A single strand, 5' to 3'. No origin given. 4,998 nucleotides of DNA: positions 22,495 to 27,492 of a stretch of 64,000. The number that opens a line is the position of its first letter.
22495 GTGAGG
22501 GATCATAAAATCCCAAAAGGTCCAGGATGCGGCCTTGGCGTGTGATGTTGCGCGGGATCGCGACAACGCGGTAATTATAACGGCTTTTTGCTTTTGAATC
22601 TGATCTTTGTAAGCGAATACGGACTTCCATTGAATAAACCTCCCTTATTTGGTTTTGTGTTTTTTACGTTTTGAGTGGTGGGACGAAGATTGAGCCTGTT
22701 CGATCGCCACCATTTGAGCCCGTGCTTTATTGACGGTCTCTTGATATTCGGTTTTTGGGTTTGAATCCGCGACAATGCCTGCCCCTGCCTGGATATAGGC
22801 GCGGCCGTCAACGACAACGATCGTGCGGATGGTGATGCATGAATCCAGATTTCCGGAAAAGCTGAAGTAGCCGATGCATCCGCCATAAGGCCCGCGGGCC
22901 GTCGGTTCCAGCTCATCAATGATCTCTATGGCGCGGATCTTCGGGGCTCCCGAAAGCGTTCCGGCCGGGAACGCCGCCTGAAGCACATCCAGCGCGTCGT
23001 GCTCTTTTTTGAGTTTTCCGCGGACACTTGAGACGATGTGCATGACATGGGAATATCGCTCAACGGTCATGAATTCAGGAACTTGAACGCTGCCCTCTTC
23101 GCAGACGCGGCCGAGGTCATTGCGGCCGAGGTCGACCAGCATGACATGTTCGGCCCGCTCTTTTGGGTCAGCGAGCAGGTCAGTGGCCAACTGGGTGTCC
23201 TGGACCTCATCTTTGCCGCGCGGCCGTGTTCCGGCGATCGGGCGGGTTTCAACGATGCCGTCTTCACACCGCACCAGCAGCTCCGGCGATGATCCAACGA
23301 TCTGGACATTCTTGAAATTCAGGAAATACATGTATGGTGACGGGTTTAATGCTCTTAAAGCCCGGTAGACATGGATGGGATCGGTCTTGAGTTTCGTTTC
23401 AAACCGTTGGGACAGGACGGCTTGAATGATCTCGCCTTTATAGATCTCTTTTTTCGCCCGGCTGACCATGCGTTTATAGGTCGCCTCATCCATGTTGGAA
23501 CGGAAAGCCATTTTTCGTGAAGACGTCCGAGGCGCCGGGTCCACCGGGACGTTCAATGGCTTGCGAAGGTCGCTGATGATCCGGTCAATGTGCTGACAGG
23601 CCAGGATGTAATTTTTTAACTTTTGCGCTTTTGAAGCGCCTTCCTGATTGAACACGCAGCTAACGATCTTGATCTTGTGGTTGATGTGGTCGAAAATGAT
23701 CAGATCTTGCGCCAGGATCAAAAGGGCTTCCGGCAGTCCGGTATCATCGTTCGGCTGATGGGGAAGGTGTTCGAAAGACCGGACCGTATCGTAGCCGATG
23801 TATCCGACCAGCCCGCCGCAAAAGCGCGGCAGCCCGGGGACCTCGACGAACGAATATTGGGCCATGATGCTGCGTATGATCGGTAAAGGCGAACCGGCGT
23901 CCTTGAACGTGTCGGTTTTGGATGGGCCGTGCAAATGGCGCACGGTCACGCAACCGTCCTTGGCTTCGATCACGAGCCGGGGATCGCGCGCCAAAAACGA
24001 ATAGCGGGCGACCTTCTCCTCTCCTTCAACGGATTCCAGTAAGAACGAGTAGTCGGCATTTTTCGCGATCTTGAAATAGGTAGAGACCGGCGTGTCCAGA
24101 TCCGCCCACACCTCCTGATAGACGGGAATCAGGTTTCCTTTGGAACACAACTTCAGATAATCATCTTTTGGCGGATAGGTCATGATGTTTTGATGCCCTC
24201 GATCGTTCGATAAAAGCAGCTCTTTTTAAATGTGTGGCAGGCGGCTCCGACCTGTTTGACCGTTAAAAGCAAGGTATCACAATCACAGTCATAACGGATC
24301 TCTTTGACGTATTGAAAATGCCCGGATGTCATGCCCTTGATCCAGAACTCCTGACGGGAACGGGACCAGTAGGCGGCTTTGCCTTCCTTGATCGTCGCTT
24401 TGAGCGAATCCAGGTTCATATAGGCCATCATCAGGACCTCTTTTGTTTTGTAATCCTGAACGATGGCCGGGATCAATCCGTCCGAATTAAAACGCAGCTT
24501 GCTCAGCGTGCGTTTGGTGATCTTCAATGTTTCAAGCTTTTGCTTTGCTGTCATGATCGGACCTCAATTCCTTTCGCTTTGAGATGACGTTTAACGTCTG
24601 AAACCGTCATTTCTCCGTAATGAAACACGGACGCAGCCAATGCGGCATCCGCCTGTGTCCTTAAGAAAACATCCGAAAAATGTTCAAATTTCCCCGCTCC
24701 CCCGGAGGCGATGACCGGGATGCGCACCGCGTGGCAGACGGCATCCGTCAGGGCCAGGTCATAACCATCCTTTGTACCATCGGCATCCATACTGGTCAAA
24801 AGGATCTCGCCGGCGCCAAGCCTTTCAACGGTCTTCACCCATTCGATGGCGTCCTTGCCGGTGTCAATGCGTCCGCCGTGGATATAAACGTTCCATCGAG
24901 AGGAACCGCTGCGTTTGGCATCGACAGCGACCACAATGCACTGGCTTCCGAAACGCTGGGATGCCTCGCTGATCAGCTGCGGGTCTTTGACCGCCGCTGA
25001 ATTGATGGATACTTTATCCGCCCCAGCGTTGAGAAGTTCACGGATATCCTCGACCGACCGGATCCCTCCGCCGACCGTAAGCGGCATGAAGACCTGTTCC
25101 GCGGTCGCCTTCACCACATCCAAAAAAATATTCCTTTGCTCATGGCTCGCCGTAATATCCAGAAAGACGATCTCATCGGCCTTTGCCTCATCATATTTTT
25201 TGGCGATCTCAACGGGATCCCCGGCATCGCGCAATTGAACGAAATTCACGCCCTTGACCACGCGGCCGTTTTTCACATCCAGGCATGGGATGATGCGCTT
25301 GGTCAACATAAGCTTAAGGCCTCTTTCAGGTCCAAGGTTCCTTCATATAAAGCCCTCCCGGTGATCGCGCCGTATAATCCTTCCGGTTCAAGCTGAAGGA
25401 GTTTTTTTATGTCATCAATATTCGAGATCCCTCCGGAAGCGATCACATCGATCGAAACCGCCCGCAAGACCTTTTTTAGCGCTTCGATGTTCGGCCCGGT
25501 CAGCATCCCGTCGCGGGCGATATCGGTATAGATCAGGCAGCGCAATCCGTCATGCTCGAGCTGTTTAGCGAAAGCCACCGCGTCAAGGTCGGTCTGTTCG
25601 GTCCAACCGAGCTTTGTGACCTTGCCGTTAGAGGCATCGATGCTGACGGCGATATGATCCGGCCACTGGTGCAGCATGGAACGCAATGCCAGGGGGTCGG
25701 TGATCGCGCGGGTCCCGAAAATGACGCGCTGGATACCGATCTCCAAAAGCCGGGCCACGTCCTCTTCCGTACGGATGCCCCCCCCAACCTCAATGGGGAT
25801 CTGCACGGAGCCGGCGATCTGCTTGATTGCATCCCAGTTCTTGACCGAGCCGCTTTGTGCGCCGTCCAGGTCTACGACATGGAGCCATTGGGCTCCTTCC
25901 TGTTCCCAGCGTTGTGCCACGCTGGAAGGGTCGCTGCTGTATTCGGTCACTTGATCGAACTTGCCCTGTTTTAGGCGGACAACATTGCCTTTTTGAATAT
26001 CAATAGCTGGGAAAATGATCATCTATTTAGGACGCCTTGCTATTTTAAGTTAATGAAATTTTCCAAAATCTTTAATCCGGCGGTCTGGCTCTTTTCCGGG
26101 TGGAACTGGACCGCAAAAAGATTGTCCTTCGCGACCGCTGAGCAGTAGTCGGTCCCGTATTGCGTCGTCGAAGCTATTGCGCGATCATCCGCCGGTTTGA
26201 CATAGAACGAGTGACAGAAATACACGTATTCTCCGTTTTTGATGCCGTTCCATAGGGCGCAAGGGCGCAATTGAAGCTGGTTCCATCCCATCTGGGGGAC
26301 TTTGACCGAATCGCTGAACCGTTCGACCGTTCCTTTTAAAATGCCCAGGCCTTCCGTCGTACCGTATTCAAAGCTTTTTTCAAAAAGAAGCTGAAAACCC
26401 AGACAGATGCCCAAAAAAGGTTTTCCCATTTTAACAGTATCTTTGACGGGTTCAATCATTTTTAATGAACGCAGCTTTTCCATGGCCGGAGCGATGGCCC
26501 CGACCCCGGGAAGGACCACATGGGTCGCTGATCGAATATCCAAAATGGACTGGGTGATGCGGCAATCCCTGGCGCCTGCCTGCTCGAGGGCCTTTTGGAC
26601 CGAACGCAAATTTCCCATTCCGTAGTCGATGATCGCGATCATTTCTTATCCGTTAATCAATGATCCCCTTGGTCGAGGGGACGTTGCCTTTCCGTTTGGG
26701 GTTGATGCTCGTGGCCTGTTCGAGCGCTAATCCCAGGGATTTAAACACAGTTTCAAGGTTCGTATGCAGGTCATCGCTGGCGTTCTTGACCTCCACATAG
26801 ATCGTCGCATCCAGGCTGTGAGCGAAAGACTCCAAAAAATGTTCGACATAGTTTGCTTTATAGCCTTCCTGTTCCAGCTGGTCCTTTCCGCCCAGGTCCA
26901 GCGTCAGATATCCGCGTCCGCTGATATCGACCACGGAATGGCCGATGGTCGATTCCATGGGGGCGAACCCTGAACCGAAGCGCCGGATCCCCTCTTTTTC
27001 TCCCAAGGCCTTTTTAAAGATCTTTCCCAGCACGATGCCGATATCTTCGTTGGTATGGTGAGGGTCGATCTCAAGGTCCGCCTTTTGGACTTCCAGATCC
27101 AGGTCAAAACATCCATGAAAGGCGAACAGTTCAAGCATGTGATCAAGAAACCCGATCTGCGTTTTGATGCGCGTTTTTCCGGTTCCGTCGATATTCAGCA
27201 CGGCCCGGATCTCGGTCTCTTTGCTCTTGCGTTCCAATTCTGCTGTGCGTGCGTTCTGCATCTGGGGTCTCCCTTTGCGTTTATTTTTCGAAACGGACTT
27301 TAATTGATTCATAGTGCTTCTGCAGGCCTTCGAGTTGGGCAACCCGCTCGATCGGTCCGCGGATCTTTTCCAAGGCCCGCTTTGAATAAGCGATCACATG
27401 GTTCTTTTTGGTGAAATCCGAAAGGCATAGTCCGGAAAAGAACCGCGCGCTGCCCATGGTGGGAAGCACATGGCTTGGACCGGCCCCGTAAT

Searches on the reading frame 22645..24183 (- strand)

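Call 65: search_protein_families(library=pfam, proteins=[window:22645-24183:-], max_evalue=0.00001)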
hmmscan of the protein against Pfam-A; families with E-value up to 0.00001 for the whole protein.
window:22645-24183:- (512 aa): 2 families
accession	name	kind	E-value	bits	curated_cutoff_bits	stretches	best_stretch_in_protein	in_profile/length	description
PF00425.24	Chorismate_bind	-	4.2e-97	325.1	27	1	233-486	2-257/257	chorismate binding enzyme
PF04715.19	Anth_synt_I_N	-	5.1e-38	130.9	23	1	28-172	1-139/140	Anthranilate synthase component I, N terminal region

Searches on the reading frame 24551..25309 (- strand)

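Call 65: search_protein_families(library=pfam, proteins=[window:24551-25309:-], max_evalue=0.00001)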
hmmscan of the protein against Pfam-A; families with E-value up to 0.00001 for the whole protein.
window:24551-25309:- (252 aa): 4 families
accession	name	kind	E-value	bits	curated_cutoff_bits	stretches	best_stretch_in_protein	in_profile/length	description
PF00977.27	His_biosynth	-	3.1e-90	302.1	23.6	1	5-235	1-228/228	Histidine biosynthesis protein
PF01207.24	Dus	-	3.3e-07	30.2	20.4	0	60-120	170-230/311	Dihydrouridine synthase (Dus)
PF02581.23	TMP-TENI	-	3.3e-06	27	27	0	36-105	108-179/180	Thiamine monophosphate synthase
PF03060.21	NMO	-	9.6e-06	25.6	28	0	155-239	146-236/331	Nitronate monooxygenase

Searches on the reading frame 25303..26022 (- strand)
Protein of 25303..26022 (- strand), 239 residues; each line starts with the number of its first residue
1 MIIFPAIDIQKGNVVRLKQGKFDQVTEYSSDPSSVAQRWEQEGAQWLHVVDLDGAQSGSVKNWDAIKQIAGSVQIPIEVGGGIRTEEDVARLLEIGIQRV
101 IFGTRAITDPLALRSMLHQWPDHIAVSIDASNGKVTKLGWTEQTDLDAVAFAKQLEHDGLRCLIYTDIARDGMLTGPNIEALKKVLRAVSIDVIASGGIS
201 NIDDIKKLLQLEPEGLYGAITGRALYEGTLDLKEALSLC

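Call 65: search_protein_families(library=pfam, proteins=[window:25303-26022:-], max_evalue=0.00001)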
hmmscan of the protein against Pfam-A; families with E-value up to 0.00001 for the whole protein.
window:25303-26022:- (239 aa): 3 families
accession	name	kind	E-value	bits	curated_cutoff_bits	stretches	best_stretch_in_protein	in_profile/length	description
PF00977.27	His_biosynth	-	4.9e-81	271.9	23.6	1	3-230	2-227/228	Histidine biosynthesis protein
PF01207.24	Dus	-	2.8e-13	50.1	20.4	1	34-118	142-228/311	Dihydrouridine synthase (Dus)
PF03060.21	NMO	-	2.2e-07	31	28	0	62-107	181-226/331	Nitronate monooxygenase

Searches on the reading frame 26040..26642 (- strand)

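Call 65: search_protein_families(library=pfam, proteins=[window:26040-26642:-], max_evalue=0.00001)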
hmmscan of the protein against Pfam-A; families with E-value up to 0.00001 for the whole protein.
window:26040-26642:- (200 aa): 2 families
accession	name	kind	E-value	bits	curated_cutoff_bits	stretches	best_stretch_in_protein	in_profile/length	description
PF00117.34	GATase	-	1.2e-22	80.9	22.8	1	4-197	2-187/190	Glutamine amidotransferase class-I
PF07685.20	GATase_3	-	1.5e-06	28.4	27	1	18-107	18-116/196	CobB/CobQ-like glutamine amidotransferase domain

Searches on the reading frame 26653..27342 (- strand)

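Call 65: search_protein_families(library=pfam, proteins=[window:26653-27342:-], max_evalue=0.00001)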
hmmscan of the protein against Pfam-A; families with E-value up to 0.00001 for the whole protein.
window:26653-27342:- (229 aa): 1 family
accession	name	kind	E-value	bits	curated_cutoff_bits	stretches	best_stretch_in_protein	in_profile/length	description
PF00475.24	IGPD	-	3.9e-44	150.7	27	1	61-207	1-144/144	Imidazoleglycerol-phosphate dehydratase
